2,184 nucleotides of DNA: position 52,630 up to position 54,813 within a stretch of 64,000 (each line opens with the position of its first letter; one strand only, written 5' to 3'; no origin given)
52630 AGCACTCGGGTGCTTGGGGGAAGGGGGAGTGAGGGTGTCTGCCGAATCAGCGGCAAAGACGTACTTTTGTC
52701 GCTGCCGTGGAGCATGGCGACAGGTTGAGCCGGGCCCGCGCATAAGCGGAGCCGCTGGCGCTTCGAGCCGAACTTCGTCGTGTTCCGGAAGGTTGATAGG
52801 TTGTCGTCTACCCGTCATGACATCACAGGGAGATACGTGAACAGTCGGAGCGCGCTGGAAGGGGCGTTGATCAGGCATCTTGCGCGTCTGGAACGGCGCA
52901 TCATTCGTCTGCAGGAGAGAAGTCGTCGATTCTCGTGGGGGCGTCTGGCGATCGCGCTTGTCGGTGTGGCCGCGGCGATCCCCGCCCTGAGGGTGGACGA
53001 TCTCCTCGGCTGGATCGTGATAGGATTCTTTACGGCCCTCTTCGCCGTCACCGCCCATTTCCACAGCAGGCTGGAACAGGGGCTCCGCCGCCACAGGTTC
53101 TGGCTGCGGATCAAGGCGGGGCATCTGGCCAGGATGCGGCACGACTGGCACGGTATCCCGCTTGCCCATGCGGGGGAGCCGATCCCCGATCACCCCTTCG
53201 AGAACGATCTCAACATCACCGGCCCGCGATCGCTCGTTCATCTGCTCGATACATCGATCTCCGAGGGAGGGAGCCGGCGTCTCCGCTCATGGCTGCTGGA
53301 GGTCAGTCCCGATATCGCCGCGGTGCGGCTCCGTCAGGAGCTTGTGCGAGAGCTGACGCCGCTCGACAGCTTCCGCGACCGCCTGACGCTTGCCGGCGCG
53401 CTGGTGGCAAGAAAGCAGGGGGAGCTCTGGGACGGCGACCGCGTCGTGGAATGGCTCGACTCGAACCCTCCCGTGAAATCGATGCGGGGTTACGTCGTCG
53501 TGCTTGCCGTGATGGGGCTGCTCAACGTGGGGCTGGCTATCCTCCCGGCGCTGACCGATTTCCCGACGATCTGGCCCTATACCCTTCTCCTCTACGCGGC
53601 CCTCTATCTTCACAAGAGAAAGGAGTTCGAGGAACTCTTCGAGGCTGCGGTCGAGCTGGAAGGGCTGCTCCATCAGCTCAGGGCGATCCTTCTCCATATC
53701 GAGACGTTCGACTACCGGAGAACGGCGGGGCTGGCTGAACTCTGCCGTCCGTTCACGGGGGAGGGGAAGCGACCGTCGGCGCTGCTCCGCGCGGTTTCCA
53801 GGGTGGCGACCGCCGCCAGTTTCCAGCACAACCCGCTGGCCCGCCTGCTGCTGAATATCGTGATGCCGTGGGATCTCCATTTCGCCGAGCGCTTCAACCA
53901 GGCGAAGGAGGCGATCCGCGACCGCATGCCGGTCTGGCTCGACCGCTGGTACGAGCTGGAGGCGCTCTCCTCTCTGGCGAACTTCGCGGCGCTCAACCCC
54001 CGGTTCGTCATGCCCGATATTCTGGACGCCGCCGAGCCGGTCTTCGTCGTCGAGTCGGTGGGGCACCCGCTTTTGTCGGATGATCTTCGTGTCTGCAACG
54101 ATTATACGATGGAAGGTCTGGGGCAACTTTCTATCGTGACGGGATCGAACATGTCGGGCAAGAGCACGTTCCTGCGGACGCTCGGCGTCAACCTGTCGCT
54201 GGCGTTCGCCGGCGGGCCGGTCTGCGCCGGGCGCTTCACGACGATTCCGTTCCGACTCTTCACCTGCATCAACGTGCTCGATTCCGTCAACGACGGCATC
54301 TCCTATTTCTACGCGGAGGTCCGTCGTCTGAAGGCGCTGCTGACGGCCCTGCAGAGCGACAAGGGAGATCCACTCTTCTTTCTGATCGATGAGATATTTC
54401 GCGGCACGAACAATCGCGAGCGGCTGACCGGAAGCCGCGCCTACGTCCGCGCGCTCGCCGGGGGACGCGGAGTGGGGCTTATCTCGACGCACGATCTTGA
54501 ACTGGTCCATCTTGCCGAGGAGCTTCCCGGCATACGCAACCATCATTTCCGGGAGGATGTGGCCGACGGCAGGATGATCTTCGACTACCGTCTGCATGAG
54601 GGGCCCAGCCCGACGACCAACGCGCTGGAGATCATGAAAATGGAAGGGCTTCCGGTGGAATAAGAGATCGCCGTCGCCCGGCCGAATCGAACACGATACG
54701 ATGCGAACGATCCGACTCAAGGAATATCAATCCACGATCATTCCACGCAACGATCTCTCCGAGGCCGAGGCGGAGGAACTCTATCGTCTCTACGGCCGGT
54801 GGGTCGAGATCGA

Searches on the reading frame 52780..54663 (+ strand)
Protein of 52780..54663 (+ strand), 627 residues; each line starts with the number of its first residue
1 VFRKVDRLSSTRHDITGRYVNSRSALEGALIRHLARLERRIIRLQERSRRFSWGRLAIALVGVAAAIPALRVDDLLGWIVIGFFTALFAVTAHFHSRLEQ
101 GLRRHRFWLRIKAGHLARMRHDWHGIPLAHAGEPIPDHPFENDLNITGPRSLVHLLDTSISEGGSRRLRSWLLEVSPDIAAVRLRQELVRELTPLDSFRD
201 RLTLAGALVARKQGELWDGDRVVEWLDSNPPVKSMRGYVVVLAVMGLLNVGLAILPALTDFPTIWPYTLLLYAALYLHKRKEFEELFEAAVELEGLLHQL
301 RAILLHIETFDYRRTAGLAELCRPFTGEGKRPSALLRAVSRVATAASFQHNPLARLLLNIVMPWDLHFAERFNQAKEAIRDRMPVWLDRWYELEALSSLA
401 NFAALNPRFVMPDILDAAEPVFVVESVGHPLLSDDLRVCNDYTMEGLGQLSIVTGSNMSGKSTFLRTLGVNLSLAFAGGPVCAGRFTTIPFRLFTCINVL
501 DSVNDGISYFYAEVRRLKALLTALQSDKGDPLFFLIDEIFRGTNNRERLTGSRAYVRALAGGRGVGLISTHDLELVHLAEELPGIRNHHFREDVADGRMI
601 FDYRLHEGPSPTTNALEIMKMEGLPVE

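Call 6: search_protein_families(library=pfam, proteins=[window:52780-54663:+], max_evalue=0.01)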
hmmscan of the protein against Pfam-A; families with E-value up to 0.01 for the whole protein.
window:52780-54663:+ (627 aa): 2 families
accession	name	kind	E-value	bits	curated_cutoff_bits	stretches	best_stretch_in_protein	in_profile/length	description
PF00488.27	MutS_V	-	9.6e-23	81.6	30.2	1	452-626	2-174/188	MutS domain V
PF05192.23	MutS_III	-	3.5e-06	27.9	34.1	1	150-197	19-70/194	MutS domain III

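Call 7: search_protein_families(library=padloc, proteins=[window:52780-54663:+], max_evalue=0.01)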
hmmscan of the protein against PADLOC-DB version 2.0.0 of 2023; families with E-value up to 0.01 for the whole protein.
window:52780-54663:+ (627 aa): 1 family
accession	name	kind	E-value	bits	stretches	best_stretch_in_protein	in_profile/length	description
PDLC03878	NsnB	-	0.0062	14.3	1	447-469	20-42/345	-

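Call 8: search_protein_families(library=ncbifam, proteins=[window:52780-54663:+], max_evalue=0.01)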
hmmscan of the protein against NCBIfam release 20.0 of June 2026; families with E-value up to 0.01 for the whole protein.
window:52780-54663:+ (627 aa): 4 families
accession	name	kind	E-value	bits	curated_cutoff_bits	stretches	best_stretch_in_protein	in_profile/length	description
NF003810.1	PRK05399.1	equivalog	3.2e-34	118.7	480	2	392-626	544-779/793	DNA mismatch repair protein MutS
TIGR01070.1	mutS1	equivalog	2.8e-28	98.7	641.7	1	392-626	536-768/840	DNA mismatch repair protein MutS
NF052383.1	ATPase_KamC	equivalog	8e-22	77.7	300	1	449-576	308-432/508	lysine 5,6-aminomutase reactivase ATPase KamC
TIGR01069.2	mutS2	equivalog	1.2e-15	56.9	400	1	394-625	275-500/790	endonuclease MutS2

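Call 9: find_homologous_proteins(query=window:52780-54663:+, max_evalue=0.00001)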
Query window:52780-54663:+ (627 aa): 1704 proteins with E <= 0.00001 among 8000 candidates; the best 120 are listed.
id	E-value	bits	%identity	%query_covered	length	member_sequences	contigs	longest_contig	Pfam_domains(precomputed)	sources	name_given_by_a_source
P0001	0.0e+0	1372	100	97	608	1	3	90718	PF05192.24,PF00488.28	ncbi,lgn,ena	-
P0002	9.0e-251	852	63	96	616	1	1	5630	PF00488.28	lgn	-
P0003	1.2e-248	845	62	97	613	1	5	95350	PF00488.28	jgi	-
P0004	4.2e-227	774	60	96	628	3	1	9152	PF00488.28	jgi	jgi:hypothetical protein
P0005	6.5e-220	750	57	95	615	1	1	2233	PF00488.28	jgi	jgi:hypothetical protein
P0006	1.0e-217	743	61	89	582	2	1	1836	PF00488.28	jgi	jgi:hypothetical protein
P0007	1.1e-216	739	56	99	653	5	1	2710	PF00488.28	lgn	-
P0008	2.0e-214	732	58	95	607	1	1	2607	PF00488.28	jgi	jgi:hypothetical protein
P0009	9.4e-214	730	55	95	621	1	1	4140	PF00488.28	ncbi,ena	-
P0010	2.2e-213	729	54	97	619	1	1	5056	PF05192.24,PF00488.28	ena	-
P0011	2.3e-213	728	57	97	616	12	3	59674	PF00488.28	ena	-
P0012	5.4e-213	727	57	98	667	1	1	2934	PF00488.28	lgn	-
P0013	1.0e-211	723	55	96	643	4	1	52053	PF00488.28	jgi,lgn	jgi:hypothetical protein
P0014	1.3e-208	713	56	97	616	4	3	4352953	PF00488.28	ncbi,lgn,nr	ncbi:MAG: hypothetical protein IPM61_07870 [Chlorobi bacterium]|nr:hypothetical protein [Chlorobiota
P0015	3.8e-208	711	55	97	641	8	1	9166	PF05192.24,PF00488.28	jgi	jgi:MutS domain V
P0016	1.1e-207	710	55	93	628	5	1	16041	PF05192.24,PF00488.28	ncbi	-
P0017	1.5e-207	709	56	93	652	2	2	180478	PF05192.24,PF00488.28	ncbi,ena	-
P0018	5.0e-207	708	53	97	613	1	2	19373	PF05192.24,PF00488.28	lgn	-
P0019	6.2e-207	707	55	97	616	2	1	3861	PF00488.28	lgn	-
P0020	2.1e-206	705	55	96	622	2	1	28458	PF05192.24,PF00488.28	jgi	jgi:hypothetical protein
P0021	2.8e-206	705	55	95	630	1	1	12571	PF00488.28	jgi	jgi:hypothetical protein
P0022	5.2e-206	704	56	97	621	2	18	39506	PF00488.28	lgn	-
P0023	7.4e-206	704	56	95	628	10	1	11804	PF00488.28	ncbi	-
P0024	1.1e-205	703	54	96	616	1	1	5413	PF00488.28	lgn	-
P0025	3.2e-205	702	54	97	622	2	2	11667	PF00488.28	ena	-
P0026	4.6e-203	694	55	97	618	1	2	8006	PF00488.28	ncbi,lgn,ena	-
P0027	1.2e-201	690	54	92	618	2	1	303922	PF00488.28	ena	-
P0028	4.4e-201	688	54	97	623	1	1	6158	PF05192.24,PF00488.28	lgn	-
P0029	8.4e-201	687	54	95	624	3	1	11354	PF05192.24,PF00488.28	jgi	jgi:hypothetical protein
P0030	1.0e-200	687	54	95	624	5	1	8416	PF05192.24,PF00488.28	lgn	-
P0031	2.4e-200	685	54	95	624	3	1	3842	PF00488.28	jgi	jgi:hypothetical protein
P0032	4.0e-200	685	54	93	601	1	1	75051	PF05192.24,PF00488.28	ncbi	ncbi:DNA mismatch repair protein MutS [Candidatus Entotheonellaceae bacterium PAL068K]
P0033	8.0e-199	680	54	95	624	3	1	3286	PF05192.24,PF00488.28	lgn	-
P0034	1.6e-198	679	53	96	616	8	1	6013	PF05192.24,PF00488.28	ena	-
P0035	2.0e-198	679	53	96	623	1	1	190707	PF05192.24,PF00488.28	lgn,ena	-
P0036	3.7e-198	678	53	95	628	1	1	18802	PF05192.24,PF00488.28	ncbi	-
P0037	9.3e-198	677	53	96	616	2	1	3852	PF00488.28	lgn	-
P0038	1.5e-197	676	53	96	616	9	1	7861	PF05192.24,PF00488.28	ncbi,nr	ncbi:MAG: hypothetical protein OXC69_03720 [Candidatus Tectomicrobia bacterium]|nr:hypothetical prot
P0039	2.5e-197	675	53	95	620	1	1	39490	PF05192.24,PF00488.28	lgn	-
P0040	3.4e-196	672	52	96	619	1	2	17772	PF05192.24,PF00488.28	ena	-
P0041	3.8e-196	672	52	99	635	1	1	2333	PF05192.24,PF00488.28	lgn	-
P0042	4.6e-196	671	54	93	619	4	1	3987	PF05192.24,PF00488.28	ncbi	ncbi:MAG: hypothetical protein V3S24_19045 [Candidatus Tectomicrobia bacterium]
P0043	5.0e-196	671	55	95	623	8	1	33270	PF05192.24,PF00488.28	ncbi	ncbi:MutS-related protein [Rhodocaloribacter sp.]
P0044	1.1e-195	670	53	97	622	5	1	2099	PF05192.24,PF00488.28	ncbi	-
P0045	1.2e-195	670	53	95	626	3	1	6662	PF05192.24,PF00488.28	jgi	jgi:hypothetical protein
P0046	1.6e-195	670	53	95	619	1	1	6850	PF05192.24,PF00488.28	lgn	-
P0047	3.4e-195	668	52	94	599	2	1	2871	PF05192.24,PF00488.28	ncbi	-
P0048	8.3e-195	667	54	97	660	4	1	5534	PF05192.24,PF00488.28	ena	-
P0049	1.1e-194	667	54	95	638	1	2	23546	PF05192.24,PF00488.28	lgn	-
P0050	1.3e-194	667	55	88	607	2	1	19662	PF05192.24,PF00488.28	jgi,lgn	-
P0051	1.4e-194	666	53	95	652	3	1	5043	PF05192.24,PF00488.28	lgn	-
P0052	1.0e-193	664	53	92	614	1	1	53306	PF00488.28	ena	-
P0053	1.0e-193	664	52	95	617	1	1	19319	PF05192.24,PF00488.28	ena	-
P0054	4.0e-193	662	52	95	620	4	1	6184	PF05192.24,PF00488.28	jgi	jgi:MutS domain V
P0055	7.8e-193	661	54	88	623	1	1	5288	PF05192.24,PF00488.28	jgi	jgi:hypothetical protein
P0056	8.6e-193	661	52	92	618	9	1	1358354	PF00488.28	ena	-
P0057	9.0e-193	660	53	96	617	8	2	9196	PF05192.24,PF00488.28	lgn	-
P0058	1.1e-192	660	54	95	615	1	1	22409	PF05192.24,PF00488.28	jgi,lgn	jgi:hypothetical protein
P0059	1.6e-192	660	52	95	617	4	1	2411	PF05192.24,PF00488.28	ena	-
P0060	1.7e-192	660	52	96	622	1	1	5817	PF05192.24,PF00488.28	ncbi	ncbi:MAG: MutS family DNA mismatch repair protein [Rhodothermales bacterium]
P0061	1.9e-192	659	52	96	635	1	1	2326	PF05192.24,PF00488.28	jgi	jgi:hypothetical protein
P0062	3.4e-192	659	52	97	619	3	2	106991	PF05192.24,PF00488.28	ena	-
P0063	3.4e-192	659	53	93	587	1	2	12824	PF00488.28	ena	-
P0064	3.8e-192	658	52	97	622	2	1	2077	PF05192.24,PF00488.28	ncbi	-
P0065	4.8e-192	658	52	92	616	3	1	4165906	PF00488.28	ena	-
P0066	6.5e-192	658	54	88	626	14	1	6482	PF05192.24,PF00488.28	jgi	-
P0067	7.7e-192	657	53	95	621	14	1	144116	PF05192.24,PF00488.28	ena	-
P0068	1.1e-191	657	53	96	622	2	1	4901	PF05192.24,PF00488.28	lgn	-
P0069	1.5e-191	656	52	96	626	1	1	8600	PF05192.24,PF00488.28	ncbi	-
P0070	1.8e-191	656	54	91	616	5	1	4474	PF05192.24,PF00488.28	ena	-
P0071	2.4e-191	656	53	96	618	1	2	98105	PF05192.24,PF00488.28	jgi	jgi:hypothetical protein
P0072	3.6e-191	655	53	95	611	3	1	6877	PF05192.24,PF00488.28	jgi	jgi:MutS domain V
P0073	5.1e-191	655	53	96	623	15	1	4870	PF05192.24,PF00488.28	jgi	-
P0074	7.6e-191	654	58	83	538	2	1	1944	PF05192.24,PF00488.28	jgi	jgi:hypothetical protein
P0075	1.2e-190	653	53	95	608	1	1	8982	PF05192.24,PF00488.28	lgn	-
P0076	1.3e-190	653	52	96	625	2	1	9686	PF05192.24,PF00488.28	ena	-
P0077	1.9e-190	653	52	96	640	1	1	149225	PF05192.24,PF00488.28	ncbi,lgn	ncbi:MAG: hypothetical protein AB7N91_03150 [Candidatus Tectimicrobiota bacterium]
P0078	3.4e-190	652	50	97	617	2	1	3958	PF00488.28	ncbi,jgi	-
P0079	6.0e-190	651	52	92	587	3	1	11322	PF05192.24,PF00488.28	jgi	jgi:hypothetical protein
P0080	8.2e-190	651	50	96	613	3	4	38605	PF00488.28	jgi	jgi:hypothetical protein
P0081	1.0e-189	650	52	95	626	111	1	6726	PF05192.24,PF00488.28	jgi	jgi:hypothetical protein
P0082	2.4e-189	649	53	91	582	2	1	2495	PF05192.24,PF00488.28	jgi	jgi:hypothetical protein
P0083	3.5e-189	649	52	96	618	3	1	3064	PF05192.24,PF00488.28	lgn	-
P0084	5.0e-189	648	52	97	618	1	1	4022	PF05192.24,PF00488.28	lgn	-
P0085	1.2e-188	647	52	95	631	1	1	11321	PF05192.24,PF00488.28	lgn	-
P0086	1.6e-188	646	52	95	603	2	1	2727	PF05192.24,PF00488.28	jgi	-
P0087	2.5e-188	646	51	95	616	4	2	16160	PF00488.28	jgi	-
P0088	2.6e-188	646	51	96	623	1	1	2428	PF05192.24,PF00488.28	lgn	-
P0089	2.8e-188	646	51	95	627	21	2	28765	PF00488.28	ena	-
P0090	3.3e-188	645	50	99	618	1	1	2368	PF05192.24,PF00488.28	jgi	jgi:hypothetical protein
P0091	3.7e-188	645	51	95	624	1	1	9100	PF05192.24,PF00488.28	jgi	jgi:hypothetical protein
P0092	4.4e-188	645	51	95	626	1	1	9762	PF00488.28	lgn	-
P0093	4.4e-188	645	50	97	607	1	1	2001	PF00488.28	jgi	jgi:ABC-type multidrug transport system fused ATPase/permease subunit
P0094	5.9e-188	645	52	95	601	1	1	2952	PF05192.24,PF00488.28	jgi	-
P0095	7.7e-188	644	51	95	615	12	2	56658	PF00488.28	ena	-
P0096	1.0e-187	644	53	92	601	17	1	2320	PF05192.24,PF00488.28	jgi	jgi:hypothetical protein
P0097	1.1e-187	644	51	97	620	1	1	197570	PF00488.28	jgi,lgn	-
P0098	1.9e-187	643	52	95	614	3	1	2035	PF00488.28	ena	-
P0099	2.9e-187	642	50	95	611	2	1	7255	PF00488.28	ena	-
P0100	2.9e-187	642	51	99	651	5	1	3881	PF05192.24,PF00488.28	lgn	-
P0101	3.4e-187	642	52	95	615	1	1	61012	PF05192.24,PF00488.28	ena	-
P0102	4.8e-187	642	52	97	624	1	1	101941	PF00488.28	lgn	-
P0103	5.6e-187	641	51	95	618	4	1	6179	PF05192.24,PF00488.28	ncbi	-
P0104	6.7e-187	641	52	95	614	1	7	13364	PF00488.28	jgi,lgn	jgi:hypothetical protein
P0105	9.1e-187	641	50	99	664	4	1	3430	PF05192.24,PF00488.28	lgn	-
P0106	1.1e-186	640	53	94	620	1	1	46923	PF00488.28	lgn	-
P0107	1.5e-186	640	50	96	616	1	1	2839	PF05192.24,PF00488.28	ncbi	-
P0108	1.5e-186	640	49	96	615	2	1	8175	PF05192.24,PF00488.28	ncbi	-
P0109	2.1e-186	639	51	92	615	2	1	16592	PF00488.28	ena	-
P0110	2.7e-186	639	52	95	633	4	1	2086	PF05192.24,PF00488.28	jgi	-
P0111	3.4e-186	639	51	95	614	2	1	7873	PF00488.28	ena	-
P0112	5.2e-186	638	52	96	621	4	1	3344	PF05192.24,PF00488.28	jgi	-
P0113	5.2e-186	638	52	96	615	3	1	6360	PF00488.28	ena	-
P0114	9.5e-186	637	50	95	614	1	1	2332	PF00488.28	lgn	-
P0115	9.6e-186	637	49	95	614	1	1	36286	PF05192.24,PF00488.28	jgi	-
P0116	1.5e-185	637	51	96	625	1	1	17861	PF00488.28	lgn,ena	-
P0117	1.9e-185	636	50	95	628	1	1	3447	PF00488.28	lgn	-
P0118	2.9e-185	636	51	96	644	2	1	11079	PF05192.24,PF00488.28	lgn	-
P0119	3.0e-185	636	50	97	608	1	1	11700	PF00488.28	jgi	jgi:hypothetical protein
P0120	4.9e-185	635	51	97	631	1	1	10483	PF05192.24,PF00488.28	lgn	-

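Call 10: find_encoding_contigs(protein=P0001, flank=10000, max_places=3)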
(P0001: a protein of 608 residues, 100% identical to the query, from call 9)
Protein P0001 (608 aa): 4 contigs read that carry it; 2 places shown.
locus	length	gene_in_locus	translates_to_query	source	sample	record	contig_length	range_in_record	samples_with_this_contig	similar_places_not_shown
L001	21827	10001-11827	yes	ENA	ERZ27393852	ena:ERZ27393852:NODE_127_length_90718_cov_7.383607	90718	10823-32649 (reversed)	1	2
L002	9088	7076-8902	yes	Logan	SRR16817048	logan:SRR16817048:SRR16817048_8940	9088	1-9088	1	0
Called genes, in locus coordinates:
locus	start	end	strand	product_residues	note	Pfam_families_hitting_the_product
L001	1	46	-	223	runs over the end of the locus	PF00730:HhH-GPD, PF00633:HHH, PF10576:EndIII_4Fe-2S (weak)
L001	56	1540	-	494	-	PF00171:Aldedh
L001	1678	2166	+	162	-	PF01590:GAF, PF13185:GAF_2, PF13492:GAF_3 (weak)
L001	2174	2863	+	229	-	PF09601:DUF2459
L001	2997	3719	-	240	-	PF07486:Hydrolase_2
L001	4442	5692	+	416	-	PF16491:Peptidase_M48_N, PF01435:Peptidase_M48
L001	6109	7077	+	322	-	PF17773:UPF0176_N, PF00581:Rhodanese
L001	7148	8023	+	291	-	PF09995:MPAB_Lcp_cat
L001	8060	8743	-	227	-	-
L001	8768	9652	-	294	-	-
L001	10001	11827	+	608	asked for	PF05192:MutS_III (weak), PF00488:MutS_V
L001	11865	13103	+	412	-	PF10117:McrBC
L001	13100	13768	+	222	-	PF08713:DNA_alkylation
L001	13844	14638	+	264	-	-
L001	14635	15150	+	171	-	PF06172:Cupin_5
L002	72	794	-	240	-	PF07486:Hydrolase_2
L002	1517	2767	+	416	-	PF16491:Peptidase_M48_N, PF01435:Peptidase_M48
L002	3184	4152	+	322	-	PF17773:UPF0176_N, PF00581:Rhodanese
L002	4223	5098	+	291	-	PF09995:MPAB_Lcp_cat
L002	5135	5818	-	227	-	-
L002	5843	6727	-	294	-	-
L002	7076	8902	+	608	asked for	PF05192:MutS_III (weak), PF00488:MutS_V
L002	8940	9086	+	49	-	?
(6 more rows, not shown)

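Call 11: find_encoding_contigs(protein=P0003, flank=8000, max_places=3)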
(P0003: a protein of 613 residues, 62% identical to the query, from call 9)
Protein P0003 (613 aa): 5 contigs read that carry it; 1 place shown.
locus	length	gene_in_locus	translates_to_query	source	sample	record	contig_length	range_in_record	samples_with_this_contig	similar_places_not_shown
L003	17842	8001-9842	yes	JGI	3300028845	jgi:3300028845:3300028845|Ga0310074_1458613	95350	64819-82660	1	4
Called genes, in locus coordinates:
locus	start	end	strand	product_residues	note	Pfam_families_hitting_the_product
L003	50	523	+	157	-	PF01590:GAF, PF13185:GAF_2, PF13492:GAF_3 (weak)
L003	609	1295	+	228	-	PF01370:Epimerase (weak), PF07993:NAD_binding_4 (faint), PF13460:NAD_binding_10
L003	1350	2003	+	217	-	PF01470:Peptidase_C15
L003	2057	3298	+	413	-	PF16491:Peptidase_M48_N, PF01435:Peptidase_M48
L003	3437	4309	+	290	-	PF09995:MPAB_Lcp_cat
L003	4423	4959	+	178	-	PF12867:DinB_2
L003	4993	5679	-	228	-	-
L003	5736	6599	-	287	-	-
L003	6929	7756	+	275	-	PF00905:Transpeptidase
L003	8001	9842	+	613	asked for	PF00488:MutS_V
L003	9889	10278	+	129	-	-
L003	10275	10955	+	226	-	PF08713:DNA_alkylation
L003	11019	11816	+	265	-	-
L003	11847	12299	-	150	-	PF09346:SMI1_KNR4, PF14568:SUKH_6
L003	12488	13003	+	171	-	PF06172:Cupin_5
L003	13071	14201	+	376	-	PF02915:Rubrerythrin (weak), PF01988:VIT1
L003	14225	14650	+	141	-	PF09413:DUF2007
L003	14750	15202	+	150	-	PF04978:MST (weak), PF05163:DinB, PF11716:MDMPI_N, PF12867:DinB_2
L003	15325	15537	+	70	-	-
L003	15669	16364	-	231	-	-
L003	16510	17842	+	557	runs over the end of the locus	PF13428:TPR_14 (faint), PF12862:ANAPC5 (faint), PF13432:TPR_16 (faint), PF17874:TPR_MalT (faint), PF07719:TPR_2 (faint), PF13424:TPR_12 (weak), PF13424:TPR_12, PF00196:GerE, +5 more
